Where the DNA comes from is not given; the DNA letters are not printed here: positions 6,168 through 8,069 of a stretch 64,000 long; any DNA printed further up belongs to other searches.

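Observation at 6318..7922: Elp3 homolog (radical-SAM + GNAT) in a bacterial context, with coding-strand composition unlike its neighbours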

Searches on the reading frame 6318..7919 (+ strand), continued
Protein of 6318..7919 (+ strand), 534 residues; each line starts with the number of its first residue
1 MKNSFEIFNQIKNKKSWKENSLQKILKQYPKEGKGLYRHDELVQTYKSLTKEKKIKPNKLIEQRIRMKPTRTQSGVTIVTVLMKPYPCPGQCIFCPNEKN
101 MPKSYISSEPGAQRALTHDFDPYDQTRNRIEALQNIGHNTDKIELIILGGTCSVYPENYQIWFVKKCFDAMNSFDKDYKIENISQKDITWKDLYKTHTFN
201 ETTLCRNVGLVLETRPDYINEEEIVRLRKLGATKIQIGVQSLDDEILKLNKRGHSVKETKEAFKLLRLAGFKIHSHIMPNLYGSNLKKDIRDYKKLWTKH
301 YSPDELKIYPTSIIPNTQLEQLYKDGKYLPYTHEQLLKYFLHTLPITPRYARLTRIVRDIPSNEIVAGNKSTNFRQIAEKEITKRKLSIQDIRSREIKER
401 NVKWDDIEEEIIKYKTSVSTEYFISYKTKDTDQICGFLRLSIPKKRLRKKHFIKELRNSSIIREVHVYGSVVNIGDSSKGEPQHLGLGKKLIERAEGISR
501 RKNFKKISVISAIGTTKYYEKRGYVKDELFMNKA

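Call 31: search_protein_representatives(protein=window:6318-7919:+)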
Query: 534 residues. Proteins with E-value up to 0.001 (for the whole library): 5726; up to 1e-10: 2813; up to 1e-30: 987. The best 150 are listed.
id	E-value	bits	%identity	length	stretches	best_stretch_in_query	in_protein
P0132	9.9e-170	582.0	54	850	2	186-530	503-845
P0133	1.3e-149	515.6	46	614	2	191-532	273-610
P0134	6.0e-148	510.1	50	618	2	186-531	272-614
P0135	2.1e-147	508.3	51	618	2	186-527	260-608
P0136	3.5e-145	501.0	48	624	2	183-525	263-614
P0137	1.8e-139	482.2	44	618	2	186-531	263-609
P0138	6.4e-139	480.3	47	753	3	184-444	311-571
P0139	2.6e-136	471.7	47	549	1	17-526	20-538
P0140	2.7e-136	471.6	44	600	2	189-533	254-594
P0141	9.1e-134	463.3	43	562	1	9-532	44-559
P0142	1.0e-131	456.5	45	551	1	16-531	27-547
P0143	1.1e-130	453.1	45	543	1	20-530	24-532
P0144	5.9e-130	450.7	44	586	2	190-532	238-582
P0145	4.4e-129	447.8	47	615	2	185-531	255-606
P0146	6.2e-127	440.8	48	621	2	184-533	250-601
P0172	1.7e-112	393.1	44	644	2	185-531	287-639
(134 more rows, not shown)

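Call 36: list_cluster_members(proteins=[P0134, P0135, P0144, P0133, P0138, P0139, P0141, P0143, P0172, P0136])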
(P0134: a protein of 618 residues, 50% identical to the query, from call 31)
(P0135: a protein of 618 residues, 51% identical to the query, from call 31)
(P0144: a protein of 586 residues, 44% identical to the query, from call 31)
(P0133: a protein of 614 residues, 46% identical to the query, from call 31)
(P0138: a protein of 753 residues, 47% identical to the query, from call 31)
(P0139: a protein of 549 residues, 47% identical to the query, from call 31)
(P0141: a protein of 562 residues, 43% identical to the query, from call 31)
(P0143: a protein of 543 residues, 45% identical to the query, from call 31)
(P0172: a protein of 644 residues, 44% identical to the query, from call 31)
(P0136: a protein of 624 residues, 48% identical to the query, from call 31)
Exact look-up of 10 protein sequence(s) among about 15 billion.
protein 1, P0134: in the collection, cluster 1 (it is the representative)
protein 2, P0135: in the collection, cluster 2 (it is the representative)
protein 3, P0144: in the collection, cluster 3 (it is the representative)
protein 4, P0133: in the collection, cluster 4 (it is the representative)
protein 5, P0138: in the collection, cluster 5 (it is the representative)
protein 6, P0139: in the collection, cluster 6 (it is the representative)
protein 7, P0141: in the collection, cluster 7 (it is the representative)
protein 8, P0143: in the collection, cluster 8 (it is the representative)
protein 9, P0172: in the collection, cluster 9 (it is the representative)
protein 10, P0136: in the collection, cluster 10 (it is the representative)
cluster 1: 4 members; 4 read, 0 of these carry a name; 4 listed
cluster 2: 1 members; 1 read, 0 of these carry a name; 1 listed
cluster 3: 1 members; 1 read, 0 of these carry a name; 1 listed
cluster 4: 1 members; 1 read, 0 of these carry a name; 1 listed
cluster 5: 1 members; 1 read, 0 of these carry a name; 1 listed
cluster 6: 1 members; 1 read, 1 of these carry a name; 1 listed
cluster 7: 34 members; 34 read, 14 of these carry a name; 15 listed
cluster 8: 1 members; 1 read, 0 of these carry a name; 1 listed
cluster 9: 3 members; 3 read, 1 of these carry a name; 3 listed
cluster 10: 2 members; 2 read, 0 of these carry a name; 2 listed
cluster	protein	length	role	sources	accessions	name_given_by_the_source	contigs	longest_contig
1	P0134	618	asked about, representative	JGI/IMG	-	-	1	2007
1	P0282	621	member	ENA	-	-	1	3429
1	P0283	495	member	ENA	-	-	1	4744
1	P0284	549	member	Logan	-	-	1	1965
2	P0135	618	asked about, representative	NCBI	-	-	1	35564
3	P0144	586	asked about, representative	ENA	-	-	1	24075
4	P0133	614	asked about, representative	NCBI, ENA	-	-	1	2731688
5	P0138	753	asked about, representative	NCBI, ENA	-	-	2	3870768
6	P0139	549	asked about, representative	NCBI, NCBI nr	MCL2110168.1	tRNA uridine(34) 5-carboxymethylaminomethyl modification radical SAM/GNAT enzyme Elp3 ...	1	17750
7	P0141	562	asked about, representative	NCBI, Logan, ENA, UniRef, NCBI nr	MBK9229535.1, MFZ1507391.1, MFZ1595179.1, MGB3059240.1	MAG: tRNA uridine(34) 5-carboxymethylaminomethyl modification radical SAM/GNAT enzyme ... | elongator complex protein 3 n=1 Tax=Candidatus Amarolinea dominans TaxID=3140696 ... | tRNA uridine(34) 5-carboxymethylaminomethyl modification radical SAM/GNAT enzyme Elp3 ...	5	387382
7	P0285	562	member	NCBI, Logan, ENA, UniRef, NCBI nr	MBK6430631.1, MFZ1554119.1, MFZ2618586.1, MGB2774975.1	tRNA uridine(34) 5-carboxymethylaminomethyl modification radical SAM/GNAT enzyme Elp3 ... | elongator complex protein 3 n=1 Tax=Candidatus Amarolinea dominans TaxID=3140696 ...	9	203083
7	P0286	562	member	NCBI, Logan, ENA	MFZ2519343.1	MAG: tRNA uridine(34) 5-carboxymethylaminomethyl modification radical SAM/GNAT enzyme ...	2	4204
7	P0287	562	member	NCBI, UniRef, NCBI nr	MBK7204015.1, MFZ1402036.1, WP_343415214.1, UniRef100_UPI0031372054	MAG: tRNA uridine(34) 5-carboxymethylaminomethyl modification radical SAM/GNAT enzyme ... | elongator complex protein 3 n=1 Tax=Candidatus Amarolinea dominans TaxID=3140696 ... | tRNA uridine(34) 5-carboxymethylaminomethyl modification radical SAM/GNAT enzyme Elp3 ...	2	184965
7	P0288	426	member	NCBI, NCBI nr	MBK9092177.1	MAG: tRNA uridine(34) 5-carboxymethylaminomethyl modification radical SAM/GNAT enzyme ... | tRNA uridine(34) 5-carboxymethylaminomethyl modification radical SAM/GNAT enzyme Elp3 ...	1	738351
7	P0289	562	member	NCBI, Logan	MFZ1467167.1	MAG: tRNA uridine(34) 5-carboxymethylaminomethyl modification radical SAM/GNAT enzyme ...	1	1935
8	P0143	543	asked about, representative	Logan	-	-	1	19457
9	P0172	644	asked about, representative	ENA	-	-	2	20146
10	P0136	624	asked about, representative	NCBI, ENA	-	-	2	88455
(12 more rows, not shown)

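Call 37: find_encoding_contigs(protein=P0133, flank=8000, max_places=1)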
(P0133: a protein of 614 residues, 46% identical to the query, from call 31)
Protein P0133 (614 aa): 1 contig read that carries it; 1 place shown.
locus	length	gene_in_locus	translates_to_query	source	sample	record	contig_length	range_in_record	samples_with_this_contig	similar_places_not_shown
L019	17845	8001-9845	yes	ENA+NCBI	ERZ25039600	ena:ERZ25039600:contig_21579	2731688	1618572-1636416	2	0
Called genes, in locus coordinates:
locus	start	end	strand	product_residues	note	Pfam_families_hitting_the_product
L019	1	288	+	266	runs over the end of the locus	-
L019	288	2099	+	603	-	PF00890:FAD_binding_2, PF03486:HI0933_like (faint), PF07992:Pyr_redox_2 (weak), PF02910:Succ_DH_flav_C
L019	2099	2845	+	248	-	PF13085:Fer2_3, PF12838:Fer4_7 (weak), PF13183:Fer4_8, PF13534:Fer4_17 (weak)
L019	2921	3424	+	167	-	-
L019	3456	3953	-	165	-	-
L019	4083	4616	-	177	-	-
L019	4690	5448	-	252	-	PF13489:Methyltransf_23, PF13847:Methyltransf_31, PF08241:Methyltransf_11, PF08242:Methyltransf_12, PF13649:Methyltransf_25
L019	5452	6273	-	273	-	PF23441:SDR, PF00106:adh_short, PF08659:KR, PF13561:adh_short_C2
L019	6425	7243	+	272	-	-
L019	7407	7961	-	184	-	-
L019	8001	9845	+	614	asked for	PF04055:Radical_SAM, PF16199:Radical_SAM_C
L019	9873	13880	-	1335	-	PF00069:Pkinase, PF07714:PK_Tyr_Ser-Thr, PF00069:Pkinase, PF07714:PK_Tyr_Ser-Thr, PF25174:Beta-prop_THOC3, PF25173:Beta-prop_WDR3_1st, PF23381:Beta-prop_IFT122_1st, PF23381:Beta-prop_IFT122_1st, +37 more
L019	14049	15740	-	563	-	PF13229:Beta_helix, PF07602:DUF1565 (faint), PF05048:NosD, PF13229:Beta_helix, PF05048:NosD, PF13229:Beta_helix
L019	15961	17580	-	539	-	PF00158:Sigma54_activat, PF14532:Sigma54_activ_2, PF07728:AAA_5 (weak), PF25601:AAA_lid_14, PF02954:HTH_8 (weak)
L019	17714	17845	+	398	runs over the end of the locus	PF00149:Metallophos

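Call 38: find_encoding_contigs(protein=P0135, flank=8000, max_places=1)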
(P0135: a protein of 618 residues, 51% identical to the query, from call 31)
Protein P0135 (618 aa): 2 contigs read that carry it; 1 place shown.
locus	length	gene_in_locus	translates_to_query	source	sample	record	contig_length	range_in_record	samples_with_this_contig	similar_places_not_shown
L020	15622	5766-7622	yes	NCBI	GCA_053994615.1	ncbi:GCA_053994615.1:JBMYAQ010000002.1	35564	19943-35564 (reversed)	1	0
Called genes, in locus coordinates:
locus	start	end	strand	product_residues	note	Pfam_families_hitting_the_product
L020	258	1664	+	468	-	PF00224:PK, PF02887:PK_C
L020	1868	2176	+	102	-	-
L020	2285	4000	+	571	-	PF01558:POR, PF01855:POR_N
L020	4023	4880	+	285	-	PF02775:TPP_enzyme_C, PF12367:PFO_beta_C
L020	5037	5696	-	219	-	PF13489:Methyltransf_23, PF13847:Methyltransf_31, PF08241:Methyltransf_11, PF08242:Methyltransf_12, PF13649:Methyltransf_25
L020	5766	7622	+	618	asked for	PF04055:Radical_SAM, PF16199:Radical_SAM_C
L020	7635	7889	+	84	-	PF00037:Fer4, PF12797:Fer4_2 (weak), PF13237:Fer4_10, PF13183:Fer4_8, PF12838:Fer4_7, PF13187:Fer4_9, PF00037:Fer4, PF12837:Fer4_6, +9 more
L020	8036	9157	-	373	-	PF00270:DEAD, PF04851:ResIII (weak), PF00271:Helicase_C, PF22590:Cas3-like_C_2 (weak)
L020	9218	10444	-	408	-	PF00155:Aminotran_1_2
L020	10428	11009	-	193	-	PF14378:PAP2_3 (faint), PF01569:PAP2, PF14360:PAP2_C (weak)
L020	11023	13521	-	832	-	PF13884:Peptidase_S74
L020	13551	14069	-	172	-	-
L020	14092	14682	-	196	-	PF02545:Maf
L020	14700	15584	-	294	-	PF01261:AP_endonuc_2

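Call 61: predict_structure(alignment_id=A1)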
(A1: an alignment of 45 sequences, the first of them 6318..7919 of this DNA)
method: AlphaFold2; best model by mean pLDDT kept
length: 534 residues; sequences in the alignment: 45
mean_pLDDT: 89.9   pTM: 0.88
mean pLDDT of the five models: 89.9, 88.4, 88.1, 86.2, 84.2
residues with pLDDT >= 90: 368; 70-90: 134; 50-70: 18; < 50: 14
segments of 3 or more residues with pLDDT < 50: 471-482
pLDDT, mean of each block of 10 residues (from residue 1): 90 85 90 84 92 89 76 75 83 85 84 90 96 85 91 93 98 94 95 97 92 96 98 96 97 95 98 96 97 97 95 92 96 96 97 79 88 90 95 85 84 97 95 93 92 95 84 35 64 96 96 92 94 96
secondary structure, 60 per line:
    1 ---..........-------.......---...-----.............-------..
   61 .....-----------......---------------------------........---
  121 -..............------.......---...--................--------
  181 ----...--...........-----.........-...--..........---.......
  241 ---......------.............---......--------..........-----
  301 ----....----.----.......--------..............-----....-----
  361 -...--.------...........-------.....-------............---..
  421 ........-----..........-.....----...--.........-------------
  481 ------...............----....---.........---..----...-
elements in order: H4-13 H21-27 H39-51 H59-65 E77-82 H110-117 H122-135 E142-148 H157-172 H190-200 E206-214 H221-230 E234-240 H244-249 H256-268 E272-277 H286-295 E305-308 H318-324 H333-346 E352-355 H374-384 H392-395 E407-415 E419-428 E434-443 H445-449 E459-467 H487-501 E506-509 H513-521 E531-533

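Call 64: fold_search(model_id=the predicted structure, library=pdb)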
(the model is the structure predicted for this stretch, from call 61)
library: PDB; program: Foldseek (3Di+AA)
matches with E <= 10: 997; with E <= 0.001: 92
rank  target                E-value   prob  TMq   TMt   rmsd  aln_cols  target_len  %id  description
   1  8ptx_C                1.6e-45  1.00  0.86  0.85   3.3       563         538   31  Cryo-EM structure of human Elp123 in complex with tRNA, acetyl-CoA, 5'-deoxyadenosine and methionine (released 2024-04-17)
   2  8asw_C                6.8e-42  1.00  0.82  0.83   4.0       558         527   30  Cryo-EM structure of yeast Elp123 in complex with alanine tRNA (released 2022-12-07)
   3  8pty_C                2.1e-41  1.00  0.76  0.91   2.4       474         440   33  Cryo-EM structure of human Elp123 in complex with 5'-deoxyadenosine and methionine (released 2024-04-17)
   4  6qk7_C                4.7e-41  1.00  0.77  0.92   2.0       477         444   32  Elongator catalytic subcomplex Elp123 lobe (released 2019-07-17)
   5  6iad                  1.0e-40  1.00  0.73  0.91   3.8       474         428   37  Apo crystal structure of archaeal Methanocaldococcus infernus Elp3 (del1-54) (released 2019-02-20)
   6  8asv_C                1.7e-40  1.00  0.77  0.88   3.8       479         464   33  Cryo-EM structure of yeast Elongator complex (released 2022-12-07)
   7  6ia8                  2.9e-40  1.00  0.73  0.91   3.6       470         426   37  Apo crystal structure of archaeal Methanocaldococcus infernus Elp3 (del1-19) (released 2019-02-20)
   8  8avg_C                8.3e-39  1.00  0.76  0.92   1.9       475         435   32  Cryo-EM structure of mouse Elp123 with bound SAM (released 2022-12-07)
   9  5l7l                  7.9e-35  1.00  0.68  0.90   3.6       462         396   33  Crystal Structure of Elp3 from Dehalococcoides mccartyi (390-407 GSGSG) (released 2016-08-03)
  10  5l7j                  1.7e-34  1.00  0.68  0.89   3.6       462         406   33  Crystal Structure of Elp3 from Dehalococcoides mccartyi (released 2016-08-03)
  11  6ia6                  6.4e-34  1.00  0.67  0.91   3.1       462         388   32  Crystal structure of the bacterial Dehalococcoides mccartyi Elp3 with desulfo-CoA (released 2019-02-20)
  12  9ccb                  2.4e-07  1.00  0.32  0.39   8.9       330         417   14  X-ray crystal structure of methyl-coenzyme M reductase glutamine methylase (MgmA) from Methanothermobacter marburgensis  (released 2025-01-01)
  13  8vdw_A                2.7e-07  1.00  0.35  0.54  15.2       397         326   12  X-Ray Crystal Structure of the biotin synthase from V. parvula (released 2024-01-24)
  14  6fd2_A                4.3e-07  1.00  0.29  0.34  12.7       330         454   12  Radical SAM 1,2-diol dehydratase AprD4 in complex with its substrate paromamine (released 2018-01-17)
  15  6fd2_B                8.6e-07  1.00  0.29  0.34   5.2       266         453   13  Radical SAM 1,2-diol dehydratase AprD4 in complex with its substrate paromamine (released 2018-01-17)
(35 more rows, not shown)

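Call 69: find_encoding_contigs(protein=P0097, flank=10000, max_places=1)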
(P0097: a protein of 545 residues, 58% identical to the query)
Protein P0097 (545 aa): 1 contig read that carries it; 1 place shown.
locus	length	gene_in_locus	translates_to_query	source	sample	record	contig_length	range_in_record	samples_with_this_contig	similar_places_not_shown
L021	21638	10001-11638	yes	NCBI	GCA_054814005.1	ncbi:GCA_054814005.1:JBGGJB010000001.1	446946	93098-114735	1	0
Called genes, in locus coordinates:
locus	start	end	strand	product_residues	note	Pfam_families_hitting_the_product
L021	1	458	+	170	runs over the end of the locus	PF18907:DUF5662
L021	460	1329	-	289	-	PF01381:HTH_3, PF12844:HTH_19 (weak), PF13560:HTH_31 (weak), PF00702:Hydrolase, PF12710:HAD (weak), PF13419:HAD_2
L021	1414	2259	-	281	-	PF14023:Bestrophin-like (weak)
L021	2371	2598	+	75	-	-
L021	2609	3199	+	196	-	PF14378:PAP2_3 (weak), PF01569:PAP2 (weak)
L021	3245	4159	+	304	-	PF18723:HMUDK_hel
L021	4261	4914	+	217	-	PF23477:zf_Tbcl_2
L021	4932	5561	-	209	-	PF00293:NUDIX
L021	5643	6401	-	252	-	PF03372:Exo_endo_phos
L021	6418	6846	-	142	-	-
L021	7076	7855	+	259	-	-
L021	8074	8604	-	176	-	PF01936:NYN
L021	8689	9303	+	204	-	PF03167:UDG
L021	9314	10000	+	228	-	PF04474:DUF554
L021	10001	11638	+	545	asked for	PF04055:Radical_SAM, PF16199:Radical_SAM_C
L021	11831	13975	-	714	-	PF02369:Big_1 (faint), PF17210:SdrD_B (faint), PF13620:CarboxypepD_reg, PF13715:CarbopepD_reg_2 (faint)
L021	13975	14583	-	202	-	PF11967:RecO_N, PF02565:RecO_C (weak)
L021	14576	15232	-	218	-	PF02397:Bac_transf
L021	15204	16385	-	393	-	PF13439:Glyco_transf_4 (weak), PF20706:GT4-conflict, PF00534:Glycos_transf_1, PF13692:Glyco_trans_1_4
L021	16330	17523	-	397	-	PF20706:GT4-conflict, PF00534:Glycos_transf_1, PF13692:Glyco_trans_1_4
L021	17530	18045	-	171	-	-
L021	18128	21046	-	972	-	PF07517:SecA_DEAD, PF01043:SecA_PP_bind, PF21090:P-loop_SecA, PF07516:SecA_SW, PF02810:SEC-C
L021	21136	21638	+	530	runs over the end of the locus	PF01551:Peptidase_M23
